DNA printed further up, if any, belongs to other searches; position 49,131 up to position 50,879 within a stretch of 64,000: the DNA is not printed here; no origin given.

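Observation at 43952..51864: AtzF / ABC importer / AtzG-AtzE-AtzH / GntR cluster without a cyanuric acid hydrolase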

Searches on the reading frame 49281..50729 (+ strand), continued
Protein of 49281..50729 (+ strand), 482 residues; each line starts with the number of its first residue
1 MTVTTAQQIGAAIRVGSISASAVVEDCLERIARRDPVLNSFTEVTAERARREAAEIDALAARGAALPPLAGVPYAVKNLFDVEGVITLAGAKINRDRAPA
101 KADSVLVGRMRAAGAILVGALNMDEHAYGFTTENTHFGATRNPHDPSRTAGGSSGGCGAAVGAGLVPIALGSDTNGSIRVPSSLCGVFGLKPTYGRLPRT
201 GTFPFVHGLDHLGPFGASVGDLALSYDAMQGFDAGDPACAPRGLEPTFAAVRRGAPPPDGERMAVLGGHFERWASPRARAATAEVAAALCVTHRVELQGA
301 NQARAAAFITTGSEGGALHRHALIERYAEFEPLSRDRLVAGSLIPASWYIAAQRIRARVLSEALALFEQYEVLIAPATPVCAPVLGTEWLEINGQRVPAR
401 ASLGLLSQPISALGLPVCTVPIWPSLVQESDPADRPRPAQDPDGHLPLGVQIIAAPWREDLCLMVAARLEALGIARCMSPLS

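Call 60: get_annotated_region(hit=H21, flank=7000)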
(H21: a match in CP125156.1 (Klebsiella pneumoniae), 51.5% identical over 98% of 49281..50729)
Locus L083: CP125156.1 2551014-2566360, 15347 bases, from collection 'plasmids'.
description: Klebsiella pneumoniae strain 176 plasmid unnamed2, complete sequence
organism: Klebsiella pneumoniae (NCBI taxid 573)
taxonomy: Bacteria; Pseudomonadota; Gammaproteobacteria; Enterobacterales; Enterobacteriaceae; Klebsiella; Klebsiella pneumoniae
host: -; source: -; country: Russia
typing (MOB-suite, as given by PLSDB): non-mobilizable; mating-pair formation MPF_T
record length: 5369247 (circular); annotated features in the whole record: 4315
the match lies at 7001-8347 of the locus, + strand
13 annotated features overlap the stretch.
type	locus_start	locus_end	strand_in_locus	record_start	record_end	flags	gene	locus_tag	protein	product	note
CDS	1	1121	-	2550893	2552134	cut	-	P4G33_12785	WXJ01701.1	alanine--glyoxylate aminotransferase family protein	-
CDS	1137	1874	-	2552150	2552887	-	-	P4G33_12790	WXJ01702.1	amino acid ABC transporter ATP-binding protein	-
CDS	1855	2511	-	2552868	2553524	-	-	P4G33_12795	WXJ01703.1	amino acid ABC transporter permease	-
CDS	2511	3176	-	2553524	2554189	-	-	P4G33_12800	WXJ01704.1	amino acid ABC transporter permease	-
CDS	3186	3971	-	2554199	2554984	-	-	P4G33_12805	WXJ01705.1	transporter substrate-binding domain-containing protein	-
CDS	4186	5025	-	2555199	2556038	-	hpxU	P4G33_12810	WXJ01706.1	MurR/RpiR family transcriptional regulator HpxU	-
CDS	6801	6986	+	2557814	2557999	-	hpxX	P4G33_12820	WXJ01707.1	oxalurate catabolism protein HpxX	-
CDS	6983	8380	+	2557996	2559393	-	-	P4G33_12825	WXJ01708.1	AtzE family amidohydrolase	-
CDS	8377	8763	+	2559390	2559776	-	hpxZ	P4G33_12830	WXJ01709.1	oxalurate catabolism protein HpxZ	-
CDS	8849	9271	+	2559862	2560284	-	-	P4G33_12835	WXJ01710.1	GNAT family N-acetyltransferase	-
CDS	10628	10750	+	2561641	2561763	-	-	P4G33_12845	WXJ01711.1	hypothetical protein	-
CDS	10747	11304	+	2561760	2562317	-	-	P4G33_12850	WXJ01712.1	helix-turn-helix domain-containing protein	-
CDS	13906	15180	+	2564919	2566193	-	fabF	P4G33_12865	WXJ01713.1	beta-ketoacyl-ACP synthase II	-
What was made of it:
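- On hpxWXYZ oxalurate cluster: Compare the Klebsiella context in call 60.
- Closest known: hpxWXYZ. Same: A homologous trio: small protein, AtzE-family amidase, NTF2-like protein (call 60).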

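Call 61: get_annotated_region(hit=H7, flank=6000)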
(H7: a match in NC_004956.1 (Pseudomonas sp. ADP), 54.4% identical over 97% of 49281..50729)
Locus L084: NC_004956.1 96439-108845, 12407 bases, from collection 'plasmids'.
description: Pseudomonas sp. ADP plasmid pADP-1, complete sequence
organism: Pseudomonas sp. ADP (NCBI taxid 47660)
taxonomy: Bacteria; Pseudomonadota; Gammaproteobacteria; Pseudomonadales; Pseudomonadaceae; Pseudomonas; Pseudomonas sp. ADP
host: -; source: -; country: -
typing (MOB-suite, as given by PLSDB): conjugative; replicon IncP; relaxase MOBP; mating-pair formation MPF_T
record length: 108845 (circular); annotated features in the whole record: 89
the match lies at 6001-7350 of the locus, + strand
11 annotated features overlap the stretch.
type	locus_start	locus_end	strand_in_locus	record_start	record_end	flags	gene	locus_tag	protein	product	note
CDS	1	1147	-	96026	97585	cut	-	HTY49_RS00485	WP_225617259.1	ABC transporter ATP-binding protein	-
CDS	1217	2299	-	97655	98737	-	-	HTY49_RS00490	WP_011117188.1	BMP family ABC transporter substrate-binding protein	-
CDS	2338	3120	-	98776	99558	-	-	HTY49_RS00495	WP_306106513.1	hypothetical protein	-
CDS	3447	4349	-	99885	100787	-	-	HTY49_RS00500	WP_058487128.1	LysR family transcriptional regulator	-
CDS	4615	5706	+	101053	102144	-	atzD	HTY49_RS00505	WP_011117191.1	cyanuric acid amidohydrolase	-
CDS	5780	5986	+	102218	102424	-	atzg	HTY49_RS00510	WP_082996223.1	1-carboxybiuret hydrolase subunit AtzG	-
CDS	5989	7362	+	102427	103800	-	atzE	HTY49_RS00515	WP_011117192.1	1-carboxybiuret hydrolase subunit AtzE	-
CDS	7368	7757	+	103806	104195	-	hpxZ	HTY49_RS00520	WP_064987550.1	oxalurate catabolism protein HpxZ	-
CDS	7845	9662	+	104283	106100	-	atzF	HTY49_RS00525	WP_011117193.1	allophanate hydrolase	GO:0019627 - urea metabolic process [Evidence IEA]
CDS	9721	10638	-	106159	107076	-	-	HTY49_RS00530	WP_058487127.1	DNA-binding protein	-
CDS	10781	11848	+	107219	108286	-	-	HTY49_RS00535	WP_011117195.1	site-specific integrase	GO:0015074 - DNA integration [Evidence IEA]; GO:0006310 - DNA recombination [Evidence IEA]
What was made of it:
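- PGAP labels the pADP-1 atzH gene as hpxZ (call 61), so the name does not discriminate.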

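Call 62: get_annotated_region(hit=H1, flank=10000)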
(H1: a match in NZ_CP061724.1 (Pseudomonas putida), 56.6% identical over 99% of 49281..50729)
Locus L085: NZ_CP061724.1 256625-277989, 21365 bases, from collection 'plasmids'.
description: Pseudomonas putida strain ZXPA-20 plasmid pZXPA-20-602k, complete sequence
organism: Pseudomonas putida (NCBI taxid 303)
taxonomy: Bacteria; Pseudomonadota; Gammaproteobacteria; Pseudomonadales; Pseudomonadaceae; Pseudomonas; Pseudomonas putida
host: -; source: a feces sample of migratory birds origin; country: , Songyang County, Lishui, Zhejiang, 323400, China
typing (MOB-suite, as given by PLSDB): non-mobilizable; mating-pair formation MPF_T
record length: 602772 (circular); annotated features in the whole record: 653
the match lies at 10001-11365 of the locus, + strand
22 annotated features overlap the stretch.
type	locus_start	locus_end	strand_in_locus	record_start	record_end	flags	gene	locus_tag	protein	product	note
CDS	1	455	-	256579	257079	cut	-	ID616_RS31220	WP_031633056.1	sigma-70 family RNA polymerase sigma factor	GO:0006352 - DNA-templated transcription initiation [Evidence IEA]; GO:0006355 - regulation of DNA-templated ...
CDS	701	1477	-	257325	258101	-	-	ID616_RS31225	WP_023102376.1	hypothetical protein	-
CDS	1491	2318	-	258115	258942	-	-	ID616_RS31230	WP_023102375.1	phosphatase PAP2 family protein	-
CDS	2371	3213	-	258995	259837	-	-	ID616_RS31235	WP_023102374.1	MipA/OmpV family protein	-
CDS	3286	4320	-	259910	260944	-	-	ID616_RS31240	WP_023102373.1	DUF1254 domain-containing protein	-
CDS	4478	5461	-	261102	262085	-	-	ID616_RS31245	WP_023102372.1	AraC family transcriptional regulator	-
CDS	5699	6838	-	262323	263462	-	-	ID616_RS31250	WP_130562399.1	LysR family transcriptional regulator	GO:0006355 - regulation of DNA-templated transcription [Evidence IEA]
CDS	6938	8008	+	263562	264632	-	-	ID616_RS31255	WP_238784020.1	ring-opening amidohydrolase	-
CDS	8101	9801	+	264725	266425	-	atzF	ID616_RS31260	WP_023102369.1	allophanate hydrolase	GO:0019627 - urea metabolic process [Evidence IEA]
CDS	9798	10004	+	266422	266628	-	-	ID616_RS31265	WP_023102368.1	DUF4089 domain-containing protein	-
CDS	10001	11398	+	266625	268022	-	-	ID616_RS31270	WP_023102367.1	AtzE family amidohydrolase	-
CDS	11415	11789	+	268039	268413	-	hpxZ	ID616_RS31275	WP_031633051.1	oxalurate catabolism protein HpxZ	-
CDS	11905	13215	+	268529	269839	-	-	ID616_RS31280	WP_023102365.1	solute carrier family 23 protein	GO:0055085 - transmembrane transport [Evidence IEA]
CDS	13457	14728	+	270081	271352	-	-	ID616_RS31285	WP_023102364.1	OprD family outer membrane porin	-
CDS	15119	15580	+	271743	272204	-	-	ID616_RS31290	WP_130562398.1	hypothetical protein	-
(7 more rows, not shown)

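Call 92: search_protein_families(library=ncbifam, proteins=[L004:11803-12924:+], max_evalue=0.00001)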
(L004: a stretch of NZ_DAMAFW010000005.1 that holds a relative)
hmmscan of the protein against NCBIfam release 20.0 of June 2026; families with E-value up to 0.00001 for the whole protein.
L004:11803-12924:+ (373 aa): 0 families
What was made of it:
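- Tried and rejected: The ORF I tried gave no NCBIfam hit (call 92).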
